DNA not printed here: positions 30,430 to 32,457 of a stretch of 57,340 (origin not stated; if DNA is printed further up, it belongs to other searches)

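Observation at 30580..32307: Orphan KdpA paralogue whose four selectivity-filter loops carry non-canonical, partly acidic residues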

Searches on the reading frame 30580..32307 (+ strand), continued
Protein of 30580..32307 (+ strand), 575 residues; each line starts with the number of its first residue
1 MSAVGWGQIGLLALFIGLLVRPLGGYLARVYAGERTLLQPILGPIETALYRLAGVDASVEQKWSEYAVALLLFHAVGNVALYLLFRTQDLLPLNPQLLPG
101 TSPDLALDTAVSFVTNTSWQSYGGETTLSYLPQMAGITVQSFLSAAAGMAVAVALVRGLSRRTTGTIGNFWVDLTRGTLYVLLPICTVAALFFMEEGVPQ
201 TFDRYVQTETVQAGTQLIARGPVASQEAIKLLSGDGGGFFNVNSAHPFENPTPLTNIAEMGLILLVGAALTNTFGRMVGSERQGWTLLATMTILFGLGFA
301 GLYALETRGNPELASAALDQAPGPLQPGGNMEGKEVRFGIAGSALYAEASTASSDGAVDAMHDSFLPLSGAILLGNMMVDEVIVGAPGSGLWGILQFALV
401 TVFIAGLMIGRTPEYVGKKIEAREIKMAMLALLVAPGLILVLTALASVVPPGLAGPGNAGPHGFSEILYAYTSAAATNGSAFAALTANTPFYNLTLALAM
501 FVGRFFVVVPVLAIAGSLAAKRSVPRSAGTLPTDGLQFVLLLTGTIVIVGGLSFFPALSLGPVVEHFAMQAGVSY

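Call 35: find_homologous_proteins(query=L080:10001-11803:+, max_evalue=1e-50)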
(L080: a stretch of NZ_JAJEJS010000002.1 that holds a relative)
Query L080:10001-11803:+ (601 aa): 8000 proteins with E <= 1e-50 among 8000 candidates; the best 120 are listed.
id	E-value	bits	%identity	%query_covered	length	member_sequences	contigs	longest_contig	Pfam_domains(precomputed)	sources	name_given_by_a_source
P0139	0.0e+0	1295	100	100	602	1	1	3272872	PF03814.22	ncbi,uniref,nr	ncbi:potassium-transporting ATPase subunit KdpA [Paraburkholderia sp. HD33-4]|uniref:potassium-trans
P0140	0.0e+0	1213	93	100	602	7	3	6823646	PF03814.22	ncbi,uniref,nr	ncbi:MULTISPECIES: potassium-transporting ATPase subunit KdpA [Paraburkholderia]|uniref:Potassium-tr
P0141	0.0e+0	1165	88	100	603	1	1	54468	PF03814.22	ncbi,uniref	ncbi:potassium-transporting ATPase subunit KdpA [Paraburkholderia sp. BR10872]|uniref:potassium-tran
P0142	0.0e+0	1165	88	100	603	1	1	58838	PF03814.22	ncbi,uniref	ncbi:potassium-transporting ATPase subunit KdpA [Paraburkholderia nodosa]|uniref:potassium-transport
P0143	0.0e+0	1165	88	100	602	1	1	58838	PF03814.22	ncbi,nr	nr:potassium-transporting ATPase subunit KdpA [Paraburkholderia nodosa]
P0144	0.0e+0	1164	90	98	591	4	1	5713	PF03814.22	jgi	jgi:K+-transporting ATPase ATPase A chain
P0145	0.0e+0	1163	89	100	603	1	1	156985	PF03814.22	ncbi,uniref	ncbi:potassium-transporting ATPase subunit KdpA [Paraburkholderia sp. EG286B]|uniref:potassium-trans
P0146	0.0e+0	1158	88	100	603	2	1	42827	PF03814.22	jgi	jgi:potassium-transporting ATPase potassium-binding subunit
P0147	0.0e+0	1155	88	100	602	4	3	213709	PF03814.22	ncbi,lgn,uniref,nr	ncbi:potassium-transporting ATPase subunit KdpA [Burkholderia vietnamiensis]|uniref:potassium-transp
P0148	0.0e+0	1137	87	100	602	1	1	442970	PF03814.22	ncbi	ncbi:potassium-transporting ATPase subunit KdpA [Burkholderia sp. MR1-5-21]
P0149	0.0e+0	1125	85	100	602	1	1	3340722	PF03814.22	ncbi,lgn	ncbi:K(+) transporting P-type ATPase subunit KdpA [Burkholderia multivorans]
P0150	0.0e+0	1109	85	100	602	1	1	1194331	PF03814.22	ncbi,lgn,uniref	ncbi:potassium-transporting ATPase subunit KdpA [Burkholderia aenigmatica]|uniref:potassium-transpor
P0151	0.0e+0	1109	85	100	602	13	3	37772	PF03814.22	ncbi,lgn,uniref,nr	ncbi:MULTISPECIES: potassium-transporting ATPase subunit KdpA [unclassified Burkholderia]|uniref:pot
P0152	0.0e+0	1109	85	100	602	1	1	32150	PF03814.22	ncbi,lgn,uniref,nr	ncbi:potassium-transporting ATPase subunit KdpA [Burkholderia sp. Ac-20349]|uniref:potassium-transpo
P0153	0.0e+0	1109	85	100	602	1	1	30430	PF03814.22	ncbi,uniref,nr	ncbi:potassium-transporting ATPase subunit KdpA [Burkholderia sp. Ac-20353]|uniref:potassium-transpo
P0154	0.0e+0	1108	85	100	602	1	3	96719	PF03814.22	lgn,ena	-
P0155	0.0e+0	1091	84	100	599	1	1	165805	PF03814.22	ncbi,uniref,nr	ncbi:ATPase [Burkholderia lata]|uniref:Potassium-transporting ATPase potassium-binding subunit n=1 T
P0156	0.0e+0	1068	83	100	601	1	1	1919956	PF03814.22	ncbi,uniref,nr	ncbi:potassium-transporting ATPase subunit KdpA [Paraburkholderia pallida]|uniref:Potassium-transpor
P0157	0.0e+0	1054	81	99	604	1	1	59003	PF03814.22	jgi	jgi:potassium-transporting ATPase potassium-binding subunit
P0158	0.0e+0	1053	82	99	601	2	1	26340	PF03814.22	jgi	jgi:potassium-transporting ATPase potassium-binding subunit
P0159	0.0e+0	1051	81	100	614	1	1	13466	PF03814.22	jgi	jgi:potassium-transporting ATPase potassium-binding subunit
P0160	0.0e+0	1037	80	97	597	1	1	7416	PF03814.22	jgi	jgi:K+-transporting ATPase ATPase A chain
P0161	0.0e+0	1037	80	100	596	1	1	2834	PF03814.22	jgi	jgi:potassium-transporting ATPase potassium-binding subunit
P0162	0.0e+0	1037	80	97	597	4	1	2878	PF03814.22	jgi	jgi:K+-transporting ATPase ATPase A chain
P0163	0.0e+0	1035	80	100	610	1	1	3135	PF03814.22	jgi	jgi:potassium-transporting ATPase potassium-binding subunit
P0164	0.0e+0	1033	80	97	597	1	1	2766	PF03814.22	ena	-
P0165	0.0e+0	1030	80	100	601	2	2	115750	PF03814.22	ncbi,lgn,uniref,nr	ncbi:Potassium-transporting ATPase potassium-binding subunit [Paraburkholderia hiiakae]|uniref:Potas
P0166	0.0e+0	1025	80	98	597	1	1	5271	PF03814.22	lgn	-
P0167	1.3e-295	1000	78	99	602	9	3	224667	PF03814.22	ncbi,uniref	ncbi:potassium-transporting ATPase subunit KdpA [Paraburkholderia sediminicola]|uniref:potassium-tra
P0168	3.9e-295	998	78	99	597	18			PF03814.22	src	-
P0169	1.4e-289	980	74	100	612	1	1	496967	PF03814.22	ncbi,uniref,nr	ncbi:potassium-transporting ATPase subunit KdpA [Trinickia fusca]|uniref:Potassium-transporting ATPa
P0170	2.8e-287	972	75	99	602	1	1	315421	PF03814.22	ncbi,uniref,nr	ncbi:potassium-transporting ATPase subunit KdpA [Burkholderia alba]|uniref:potassium-transporting AT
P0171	4.4e-278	942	73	99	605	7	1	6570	PF03814.22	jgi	jgi:K+-transporting ATPase ATPase A chain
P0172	6.5e-274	928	73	98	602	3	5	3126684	PF03814.22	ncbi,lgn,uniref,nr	ncbi:potassium-transporting ATPase subunit KdpA [Burkholderia oklahomensis]|uniref:Potassium-transpo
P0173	3.9e-272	922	71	99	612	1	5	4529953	PF03814.22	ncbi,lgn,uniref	ncbi:potassium-transporting ATPase subunit KdpA [Trinickia sp. NRRL B-1857]|uniref:potassium-transpo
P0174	3.1e-271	920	71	99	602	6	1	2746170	PF03814.22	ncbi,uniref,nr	ncbi:ATPase [Burkholderia savannae]|uniref:Potassium-transporting ATPase potassium-binding subunit n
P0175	7.5e-271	918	71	100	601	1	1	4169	PF03814.22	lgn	-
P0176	7.0e-269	912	79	88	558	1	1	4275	PF03814.22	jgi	-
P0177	3.0e-266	903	72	96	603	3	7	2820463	PF03814.22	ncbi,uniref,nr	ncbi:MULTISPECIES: potassium-transporting ATPase subunit KdpA [Burkholderia]|uniref:potassium-transp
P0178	1.4e-265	901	79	87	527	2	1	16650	PF03814.22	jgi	jgi:potassium-transporting ATPase potassium-binding subunit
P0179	1.7e-265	901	80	87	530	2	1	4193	PF03814.22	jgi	jgi:potassium-transporting ATPase potassium-binding subunit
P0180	8.5e-264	895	71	96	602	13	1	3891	PF03814.22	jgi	jgi:K+-transporting ATPase ATPase A chain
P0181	6.1e-263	892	68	98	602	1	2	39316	PF03814.22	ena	-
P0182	6.9e-263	892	70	98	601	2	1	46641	PF03814.22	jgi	jgi:K+-transporting ATPase ATPase A chain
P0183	4.7e-260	883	67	99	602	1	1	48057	PF03814.22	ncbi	-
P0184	8.3e-260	882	66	99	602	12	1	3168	PF03814.22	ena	-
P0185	6.0e-259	879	67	99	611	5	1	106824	PF03814.22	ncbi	ncbi:MAG: potassium-transporting ATPase subunit KdpA [Chitinivorax sp.]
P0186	2.3e-255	867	65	99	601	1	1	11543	PF03814.22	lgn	-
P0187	3.3e-255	867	68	96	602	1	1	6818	PF03814.22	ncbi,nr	ncbi:MAG: potassium-transporting ATPase subunit KdpA [Betaproteobacteria bacterium]|nr:potassium-tra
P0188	3.8e-255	866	66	99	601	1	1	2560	PF10993.14,PF03814.22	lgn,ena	-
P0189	3.8e-254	863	67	99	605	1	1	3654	PF03814.22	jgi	jgi:K+-transporting ATPase ATPase A chain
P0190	9.2e-254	862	68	95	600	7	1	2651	PF03814.22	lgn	-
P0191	2.7e-253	860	66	99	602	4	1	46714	PF03814.22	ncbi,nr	ncbi:MAG TPA: potassium-transporting ATPase subunit KdpA [Methylovorus sp.]|nr:potassium-transportin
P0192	4.5e-253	860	65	99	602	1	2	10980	PF03814.22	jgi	jgi:K+-transporting ATPase ATPase A chain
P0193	4.6e-253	860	67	96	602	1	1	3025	PF03814.22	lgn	-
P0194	7.8e-253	859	67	98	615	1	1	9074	PF03814.22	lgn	-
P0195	1.5e-252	858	68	99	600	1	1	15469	PF03814.22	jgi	jgi:potassium-transporting ATPase potassium-binding subunit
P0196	2.6e-252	857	67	99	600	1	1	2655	PF03814.22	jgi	jgi:potassium-transporting ATPase potassium-binding subunit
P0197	3.9e-252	856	65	98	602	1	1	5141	PF03814.22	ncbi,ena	-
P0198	5.8e-252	856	66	98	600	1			PF03814.22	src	-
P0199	9.9e-252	855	66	99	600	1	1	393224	PF03814.22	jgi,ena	jgi:K+-transporting ATPase ATPase A chain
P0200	1.1e-251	855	65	98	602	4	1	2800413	PF03814.22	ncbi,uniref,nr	ncbi:potassium-transporting ATPase subunit KdpA [Methyloradius palustris]|uniref:Potassium-transport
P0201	1.4e-251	855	67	99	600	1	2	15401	PF03814.22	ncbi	ncbi:MAG: potassium-transporting ATPase subunit KdpA [Steroidobacteraceae bacterium]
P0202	1.7e-251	854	66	96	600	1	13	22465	PF03814.22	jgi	jgi:potassium-transporting ATPase potassium-binding subunit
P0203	1.9e-251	854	65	98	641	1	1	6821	PF03814.22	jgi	jgi:K+-transporting ATPase ATPase A chain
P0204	2.1e-251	854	65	99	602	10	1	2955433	PF03814.22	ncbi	ncbi:potassium-transporting ATPase subunit KdpA [Methylovorus sp. SPW-M1]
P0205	2.3e-251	854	67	99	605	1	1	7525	PF03814.22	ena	-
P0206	2.3e-251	854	67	96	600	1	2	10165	PF03814.22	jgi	jgi:potassium-transporting ATPase potassium-binding subunit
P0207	4.5e-251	853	66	99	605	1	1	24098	PF03814.22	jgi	-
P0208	4.7e-251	853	66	98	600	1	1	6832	PF03814.22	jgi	jgi:potassium-transporting ATPase potassium-binding subunit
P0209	5.0e-251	853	67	99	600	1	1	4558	PF03814.22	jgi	-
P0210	5.3e-251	853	66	99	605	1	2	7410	PF03814.22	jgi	-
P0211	5.3e-251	853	66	99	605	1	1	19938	PF03814.22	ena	-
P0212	5.5e-251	853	67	99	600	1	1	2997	PF03814.22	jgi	jgi:K+-transporting ATPase ATPase A chain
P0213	5.8e-251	853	68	96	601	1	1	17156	PF03814.22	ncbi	-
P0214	7.1e-251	852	67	99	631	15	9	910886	PF03814.22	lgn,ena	-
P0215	7.2e-251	852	66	99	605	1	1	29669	PF03814.22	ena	-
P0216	8.4e-251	852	67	96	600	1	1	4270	PF03814.22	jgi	jgi:potassium-transporting ATPase potassium-binding subunit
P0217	8.5e-251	852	66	99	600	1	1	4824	PF03814.22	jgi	jgi:potassium-transporting ATPase potassium-binding subunit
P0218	8.6e-251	852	66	99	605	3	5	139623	PF03814.22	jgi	-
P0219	9.5e-251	852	67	96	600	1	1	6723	PF03814.22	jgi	jgi:potassium-transporting ATPase potassium-binding subunit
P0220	1.2e-250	852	67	99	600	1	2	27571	PF03814.22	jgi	jgi:potassium-transporting ATPase potassium-binding subunit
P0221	1.3e-250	851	66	96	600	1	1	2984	PF03814.22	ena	-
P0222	2.2e-250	851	66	98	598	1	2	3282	PF03814.22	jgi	jgi:K+-transporting ATPase ATPase A chain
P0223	2.4e-250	851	66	99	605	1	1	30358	PF03814.22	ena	-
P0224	2.5e-250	850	65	99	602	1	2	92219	PF03814.22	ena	-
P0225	2.6e-250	850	67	97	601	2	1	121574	PF03814.22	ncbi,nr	ncbi:MAG: potassium-transporting ATPase subunit KdpA [Candidatus Contendobacter sp.]|nr:potassium-tr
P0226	2.9e-250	850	66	99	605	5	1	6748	PF03814.22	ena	-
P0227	3.2e-250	850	64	99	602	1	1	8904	PF03814.22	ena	-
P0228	3.3e-250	850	66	99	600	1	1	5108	PF03814.22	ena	-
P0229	3.8e-250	850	67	96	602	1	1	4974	PF03814.22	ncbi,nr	ncbi:MAG: potassium-transporting ATPase subunit KdpA [Pseudomonadota bacterium]|nr:potassium-transpo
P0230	4.9e-250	850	64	99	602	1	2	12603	PF03814.22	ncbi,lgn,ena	-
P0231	5.4e-250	849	66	99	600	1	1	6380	PF03814.22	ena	-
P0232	5.9e-250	849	66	99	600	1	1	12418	PF03814.22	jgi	jgi:potassium-transporting ATPase potassium-binding subunit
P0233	6.5e-250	849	67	99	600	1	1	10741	PF03814.22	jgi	jgi:potassium-transporting ATPase potassium-binding subunit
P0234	6.6e-250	849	66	99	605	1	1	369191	PF03814.22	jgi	jgi:K+-transporting ATPase ATPase A chain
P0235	6.6e-250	849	66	99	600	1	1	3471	PF03814.22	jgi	-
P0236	6.8e-250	849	68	99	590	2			PF03814.22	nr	nr:potassium-transporting ATPase subunit KdpA [Burkholderia ubonensis]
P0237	7.3e-250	849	66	98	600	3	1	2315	PF03814.22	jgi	jgi:K+-transporting ATPase ATPase A chain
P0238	7.5e-250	849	66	99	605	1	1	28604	PF03814.22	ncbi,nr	ncbi:MAG TPA: potassium-transporting ATPase subunit KdpA [Steroidobacteraceae bacterium]|nr:potassiu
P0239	7.8e-250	849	66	96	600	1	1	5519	PF03814.22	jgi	jgi:potassium-transporting ATPase potassium-binding subunit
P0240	7.9e-250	849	66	99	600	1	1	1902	PF03814.22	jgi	jgi:potassium-transporting ATPase potassium-binding subunit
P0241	1.0e-249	848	66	99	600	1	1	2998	PF03814.22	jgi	jgi:K+-transporting ATPase ATPase A chain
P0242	1.0e-249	848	66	96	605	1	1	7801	PF03814.22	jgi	jgi:potassium-transporting ATPase potassium-binding subunit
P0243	1.1e-249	848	66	99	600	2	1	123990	PF03814.22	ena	-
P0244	1.2e-249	848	67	99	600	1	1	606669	PF03814.22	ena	-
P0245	1.3e-249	848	66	99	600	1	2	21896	PF03814.22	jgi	jgi:K+-transporting ATPase ATPase A chain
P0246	1.5e-249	848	65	99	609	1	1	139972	PF03814.22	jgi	jgi:K+-transporting ATPase ATPase A chain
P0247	1.6e-249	848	66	99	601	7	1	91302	PF03814.22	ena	-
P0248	1.6e-249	848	65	96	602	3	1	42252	PF03814.22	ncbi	ncbi:MAG: potassium-transporting ATPase subunit KdpA [Candidatus Contendobacter sp.]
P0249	1.8e-249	848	66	98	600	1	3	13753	PF03814.22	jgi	jgi:K+-transporting ATPase ATPase A chain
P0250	1.8e-249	848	67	99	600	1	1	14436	PF03814.22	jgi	jgi:potassium-transporting ATPase potassium-binding subunit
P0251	2.0e-249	848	66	99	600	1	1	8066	PF03814.22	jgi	jgi:potassium-transporting ATPase potassium-binding subunit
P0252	2.0e-249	848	66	96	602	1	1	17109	PF03814.22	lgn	-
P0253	2.0e-249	847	66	96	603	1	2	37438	PF03814.22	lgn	-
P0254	2.1e-249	847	65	99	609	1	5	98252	PF03814.22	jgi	jgi:potassium-transporting ATPase potassium-binding subunit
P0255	2.4e-249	847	65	98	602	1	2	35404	PF03814.22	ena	-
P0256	2.6e-249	847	66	96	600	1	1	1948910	PF03814.22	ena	-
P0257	2.6e-249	847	66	96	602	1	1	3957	PF03814.22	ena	-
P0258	2.7e-249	847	64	99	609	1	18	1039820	PF03814.22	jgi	jgi:potassium-transporting ATPase potassium-binding subunit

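Call 37: find_encoding_contigs(protein=P0149, flank=10000, max_places=1)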
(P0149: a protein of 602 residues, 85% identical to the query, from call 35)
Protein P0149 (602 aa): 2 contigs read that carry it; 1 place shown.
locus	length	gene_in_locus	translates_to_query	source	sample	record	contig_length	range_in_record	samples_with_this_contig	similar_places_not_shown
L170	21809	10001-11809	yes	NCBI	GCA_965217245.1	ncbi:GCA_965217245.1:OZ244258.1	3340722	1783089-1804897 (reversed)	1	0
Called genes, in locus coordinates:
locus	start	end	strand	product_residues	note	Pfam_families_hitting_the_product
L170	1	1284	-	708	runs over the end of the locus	PF12710:HAD (faint), PF00122:E1-E2_ATPase, PF00702:Hydrolase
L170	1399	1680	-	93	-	-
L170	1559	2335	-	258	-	PF13527:Acetyltransf_9 (faint), PF00583:Acetyltransf_1, PF13673:Acetyltransf_10 (weak), PF13508:Acetyltransf_7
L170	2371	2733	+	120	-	-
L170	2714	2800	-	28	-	-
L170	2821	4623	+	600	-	PF03814:KdpA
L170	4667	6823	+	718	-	PF00122:E1-E2_ATPase, PF00702:Hydrolase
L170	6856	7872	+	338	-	PF02669:KdpC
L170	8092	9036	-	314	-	PF00359:PTS_EIIA_2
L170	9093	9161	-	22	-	-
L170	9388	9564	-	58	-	-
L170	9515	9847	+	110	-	-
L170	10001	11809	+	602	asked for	PF03814:KdpA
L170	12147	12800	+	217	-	PF01464:SLT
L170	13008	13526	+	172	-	PF20432:Xre-like-HTH, PF09722:Xre_MbcA_ParS_C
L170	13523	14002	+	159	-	PF08808:RES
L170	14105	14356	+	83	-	-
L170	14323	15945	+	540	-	PF06414:Zeta_toxin (weak), PF13671:AAA_33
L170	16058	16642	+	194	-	PF01694:Rhomboid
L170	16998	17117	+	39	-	-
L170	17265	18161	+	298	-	PF00144:Beta-lactamase, PF13354:Beta-lactamase2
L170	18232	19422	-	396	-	PF00108:Thiolase_N, PF02803:Thiolase_C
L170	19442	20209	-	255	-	PF00106:adh_short, PF08659:KR, PF13561:adh_short_C2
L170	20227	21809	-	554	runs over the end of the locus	PF00501:AMP-binding, PF13193:AMP-binding_C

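Call 38: find_encoding_contigs(protein=P0172, flank=10000, max_places=1)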
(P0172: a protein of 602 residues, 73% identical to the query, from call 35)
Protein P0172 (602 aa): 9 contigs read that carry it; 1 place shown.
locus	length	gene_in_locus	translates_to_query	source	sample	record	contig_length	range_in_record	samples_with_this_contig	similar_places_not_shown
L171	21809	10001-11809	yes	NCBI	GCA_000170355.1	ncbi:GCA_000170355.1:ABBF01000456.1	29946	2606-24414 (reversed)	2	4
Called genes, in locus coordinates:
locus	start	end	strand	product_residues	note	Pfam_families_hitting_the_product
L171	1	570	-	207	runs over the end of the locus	PF02798:GST_N, PF13417:GST_N_3, PF13409:GST_N_2, PF00043:GST_C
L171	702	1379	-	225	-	PF04140:ICMT (weak), PF04191:PEMT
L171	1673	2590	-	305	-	PF00126:HTH_1, PF03466:LysR_substrate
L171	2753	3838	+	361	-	PF00180:Iso_dh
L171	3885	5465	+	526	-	PF00171:Aldedh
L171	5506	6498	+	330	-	PF24827:AstE_AspA_cat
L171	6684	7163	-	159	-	PF07080:DUF1348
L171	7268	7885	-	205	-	PF00440:TetR_N, PF21993:TetR_C_13_2 (faint), PF16925:TetR_C_13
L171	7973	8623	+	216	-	PF04264:YceI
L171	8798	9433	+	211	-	PF00583:Acetyltransf_1, PF13508:Acetyltransf_7, PF13673:Acetyltransf_10 (weak)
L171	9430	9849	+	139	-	-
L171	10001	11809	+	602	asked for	PF03814:KdpA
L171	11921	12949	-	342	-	PF08240:ADH_N, PF16912:Glu_dehyd_C, PF00107:ADH_zinc_N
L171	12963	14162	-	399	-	PF00155:Aminotran_1_2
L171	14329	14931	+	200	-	PF12844:HTH_19, PF13560:HTH_31, PF01381:HTH_3, PF13443:HTH_26 (weak), PF07883:Cupin_2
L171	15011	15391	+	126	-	PF10616:DUF2471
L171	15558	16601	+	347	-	PF00589:Phage_integrase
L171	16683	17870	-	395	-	PF11740:KfrA_N, PF24161:CCDC39 (weak)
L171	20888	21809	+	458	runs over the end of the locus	PF01051:Rep3_N, PF21205:Rep3_C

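Call 39: find_encoding_contigs(protein=P0173, flank=10000, max_places=1)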
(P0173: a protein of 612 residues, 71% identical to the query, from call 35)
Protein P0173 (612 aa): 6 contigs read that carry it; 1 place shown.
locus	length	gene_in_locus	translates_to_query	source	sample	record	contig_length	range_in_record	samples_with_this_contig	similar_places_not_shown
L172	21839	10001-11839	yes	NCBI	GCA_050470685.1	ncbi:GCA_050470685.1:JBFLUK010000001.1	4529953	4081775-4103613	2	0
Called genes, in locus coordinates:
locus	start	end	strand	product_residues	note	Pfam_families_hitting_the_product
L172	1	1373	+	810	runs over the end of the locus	PF01588:tRNA_bind, PF03483:B3_4, PF03484:B5, PF17759:tRNA_synthFbeta, PF03147:FDX-ACB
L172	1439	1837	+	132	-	PF00216:Bac_DNA_binding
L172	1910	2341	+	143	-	PF00376:MerR, PF13411:MerR_1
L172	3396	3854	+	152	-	PF11008:DUF2846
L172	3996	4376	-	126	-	-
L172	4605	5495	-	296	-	PF00126:HTH_1, PF03466:LysR_substrate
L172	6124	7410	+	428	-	PF00657:Lipase_GDSL, PF13472:Lipase_GDSL_2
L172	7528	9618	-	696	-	-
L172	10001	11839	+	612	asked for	PF03814:KdpA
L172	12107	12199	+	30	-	PF09604:Potass_KdpF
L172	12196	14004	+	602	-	PF03814:KdpA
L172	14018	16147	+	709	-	PF00122:E1-E2_ATPase, PF00702:Hydrolase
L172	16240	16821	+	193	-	PF02669:KdpC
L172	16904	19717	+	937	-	PF02702:KdpD, PF00582:Usp (weak), PF13493:DUF4118, PF13492:GAF_3, PF00512:HisKA, PF02518:HATPase_c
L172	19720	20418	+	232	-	PF00072:Response_reg, PF00486:Trans_reg_C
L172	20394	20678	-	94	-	-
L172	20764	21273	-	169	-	PF04115:Ureidogly_lyase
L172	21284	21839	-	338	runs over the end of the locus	PF03561:Allantoicase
